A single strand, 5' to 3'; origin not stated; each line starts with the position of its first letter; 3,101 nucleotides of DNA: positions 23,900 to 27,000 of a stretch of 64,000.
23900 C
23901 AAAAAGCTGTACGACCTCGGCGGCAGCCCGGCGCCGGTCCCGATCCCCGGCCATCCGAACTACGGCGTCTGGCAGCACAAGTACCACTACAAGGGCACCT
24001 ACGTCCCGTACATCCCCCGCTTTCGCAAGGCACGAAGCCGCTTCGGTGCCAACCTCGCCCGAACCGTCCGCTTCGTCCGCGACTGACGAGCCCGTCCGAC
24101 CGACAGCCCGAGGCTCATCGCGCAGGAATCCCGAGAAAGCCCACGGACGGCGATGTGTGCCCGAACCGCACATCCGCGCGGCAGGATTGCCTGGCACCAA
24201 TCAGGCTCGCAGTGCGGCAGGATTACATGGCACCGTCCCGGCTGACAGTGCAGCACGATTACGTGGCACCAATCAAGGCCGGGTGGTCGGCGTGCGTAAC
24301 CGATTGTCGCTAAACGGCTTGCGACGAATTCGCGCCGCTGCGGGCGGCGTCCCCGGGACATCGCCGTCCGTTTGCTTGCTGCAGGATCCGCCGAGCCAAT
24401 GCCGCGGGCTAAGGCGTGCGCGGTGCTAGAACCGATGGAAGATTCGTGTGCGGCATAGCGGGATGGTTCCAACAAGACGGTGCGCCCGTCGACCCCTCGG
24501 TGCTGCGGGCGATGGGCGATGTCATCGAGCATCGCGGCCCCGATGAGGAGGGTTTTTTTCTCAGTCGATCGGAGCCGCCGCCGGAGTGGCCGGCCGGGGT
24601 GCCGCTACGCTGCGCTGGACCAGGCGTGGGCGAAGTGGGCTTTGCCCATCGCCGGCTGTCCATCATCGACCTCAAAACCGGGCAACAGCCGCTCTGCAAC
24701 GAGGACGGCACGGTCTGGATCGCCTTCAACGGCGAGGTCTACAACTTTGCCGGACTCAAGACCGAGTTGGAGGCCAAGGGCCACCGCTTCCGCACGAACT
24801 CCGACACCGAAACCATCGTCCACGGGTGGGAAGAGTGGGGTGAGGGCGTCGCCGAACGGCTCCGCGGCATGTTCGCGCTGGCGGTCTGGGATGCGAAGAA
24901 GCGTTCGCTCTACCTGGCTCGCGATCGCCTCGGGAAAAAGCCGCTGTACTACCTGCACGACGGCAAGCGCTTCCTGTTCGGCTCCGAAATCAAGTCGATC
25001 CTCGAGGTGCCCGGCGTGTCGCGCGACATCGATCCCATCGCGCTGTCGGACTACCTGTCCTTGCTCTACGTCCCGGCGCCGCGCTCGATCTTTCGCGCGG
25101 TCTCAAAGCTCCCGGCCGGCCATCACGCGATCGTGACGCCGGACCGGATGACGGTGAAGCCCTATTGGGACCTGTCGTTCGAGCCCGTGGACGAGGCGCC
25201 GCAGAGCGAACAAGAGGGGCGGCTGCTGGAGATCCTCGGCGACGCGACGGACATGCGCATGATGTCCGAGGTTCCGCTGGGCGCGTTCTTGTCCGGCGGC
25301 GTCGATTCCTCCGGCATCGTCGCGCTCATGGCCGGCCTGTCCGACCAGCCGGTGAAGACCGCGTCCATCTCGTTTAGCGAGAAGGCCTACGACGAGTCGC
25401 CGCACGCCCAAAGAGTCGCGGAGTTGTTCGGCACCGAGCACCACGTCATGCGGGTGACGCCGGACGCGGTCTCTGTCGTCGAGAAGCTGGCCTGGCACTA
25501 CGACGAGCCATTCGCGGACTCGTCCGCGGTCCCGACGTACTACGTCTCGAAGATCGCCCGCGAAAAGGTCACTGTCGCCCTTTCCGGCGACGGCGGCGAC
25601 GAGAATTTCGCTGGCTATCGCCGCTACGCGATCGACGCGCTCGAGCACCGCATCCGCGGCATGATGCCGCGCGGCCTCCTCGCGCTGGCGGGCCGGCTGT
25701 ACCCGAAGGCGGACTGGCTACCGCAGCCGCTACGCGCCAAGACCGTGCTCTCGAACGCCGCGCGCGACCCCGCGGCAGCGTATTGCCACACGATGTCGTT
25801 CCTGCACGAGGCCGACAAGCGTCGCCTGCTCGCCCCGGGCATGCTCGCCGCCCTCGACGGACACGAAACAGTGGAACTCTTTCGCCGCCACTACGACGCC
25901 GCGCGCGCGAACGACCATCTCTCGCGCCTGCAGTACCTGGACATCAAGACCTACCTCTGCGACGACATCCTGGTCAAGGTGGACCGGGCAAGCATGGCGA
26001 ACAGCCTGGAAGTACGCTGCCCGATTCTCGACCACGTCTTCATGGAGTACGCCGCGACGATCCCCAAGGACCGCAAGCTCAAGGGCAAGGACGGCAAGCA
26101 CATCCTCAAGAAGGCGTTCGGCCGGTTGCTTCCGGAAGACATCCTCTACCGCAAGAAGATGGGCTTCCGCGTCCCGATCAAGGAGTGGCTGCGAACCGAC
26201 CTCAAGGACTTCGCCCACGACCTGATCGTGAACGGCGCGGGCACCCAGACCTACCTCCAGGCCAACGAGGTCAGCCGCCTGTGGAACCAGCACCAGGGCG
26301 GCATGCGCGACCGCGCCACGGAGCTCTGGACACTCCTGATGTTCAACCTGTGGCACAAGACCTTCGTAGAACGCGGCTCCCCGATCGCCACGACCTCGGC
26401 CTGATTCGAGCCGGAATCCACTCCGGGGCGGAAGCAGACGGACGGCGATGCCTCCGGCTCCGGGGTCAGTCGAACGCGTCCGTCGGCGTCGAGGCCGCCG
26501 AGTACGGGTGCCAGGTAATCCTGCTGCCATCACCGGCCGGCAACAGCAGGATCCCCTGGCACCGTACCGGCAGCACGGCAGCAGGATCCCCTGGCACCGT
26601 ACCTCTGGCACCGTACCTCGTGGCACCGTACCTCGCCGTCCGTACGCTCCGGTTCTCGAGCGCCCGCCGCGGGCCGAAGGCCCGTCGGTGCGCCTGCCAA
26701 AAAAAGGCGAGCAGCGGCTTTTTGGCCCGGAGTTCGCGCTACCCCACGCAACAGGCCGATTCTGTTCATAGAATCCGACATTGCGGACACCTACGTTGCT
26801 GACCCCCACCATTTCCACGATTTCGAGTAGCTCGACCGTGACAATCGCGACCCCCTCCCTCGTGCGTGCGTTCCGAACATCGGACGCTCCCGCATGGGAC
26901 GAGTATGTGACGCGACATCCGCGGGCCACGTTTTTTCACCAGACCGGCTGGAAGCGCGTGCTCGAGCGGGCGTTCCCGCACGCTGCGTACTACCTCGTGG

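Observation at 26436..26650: Intergenic element B: same architecture one gene downstream, with an inverted repeat and a 15-bp minisatellite grading into the dispersed motif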

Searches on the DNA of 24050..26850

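Call 67: search_rna_families(source=window, start=24050, end=26850, threshold=evalue, max_evalue=1)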
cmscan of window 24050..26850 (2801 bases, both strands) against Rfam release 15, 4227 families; matches with E-value up to 1: 6.
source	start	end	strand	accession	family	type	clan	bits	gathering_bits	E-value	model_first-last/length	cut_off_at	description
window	25430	25529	+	RF02240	Xoo1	Gene; sRNA;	-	24.8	70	0.27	1-95/95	no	Xanthomonadaceae sRNA Xoo1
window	26508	26597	-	RF03292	mir-1301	Gene; miRNA;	-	23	63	0.61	1-80/80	no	mir-1301 microRNA precursor family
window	26626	26727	+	RF02228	sX9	Gene; sRNA;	-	22.8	44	0.31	1-76/76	no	Xanthomonas sRNA sX9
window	25543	25628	-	RF03937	mir-9456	Gene; miRNA;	-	21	80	0.89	1-68/68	no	mir-9456 microRNA precursor family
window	26491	26576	-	RF03674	MIR5387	Gene; miRNA;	-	20.4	69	0.96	1-96/96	no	MIR5387 microRNA precursor family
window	25592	25617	+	RF01122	sR39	Gene; snRNA; snoRNA; CD-box;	-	15.6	50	0.95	1-56/56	no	Small nucleolar RNA sR39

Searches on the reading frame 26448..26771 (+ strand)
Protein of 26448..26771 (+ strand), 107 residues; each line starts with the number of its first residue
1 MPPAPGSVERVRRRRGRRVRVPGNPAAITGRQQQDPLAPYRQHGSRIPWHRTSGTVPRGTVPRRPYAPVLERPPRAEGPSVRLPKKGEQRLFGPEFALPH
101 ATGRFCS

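Call 39: search_protein_families(library=pfam, proteins=[window:26448-26771:+], max_evalue=0.001)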
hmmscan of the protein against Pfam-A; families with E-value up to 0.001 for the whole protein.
window:26448-26771:+ (107 aa): 0 families
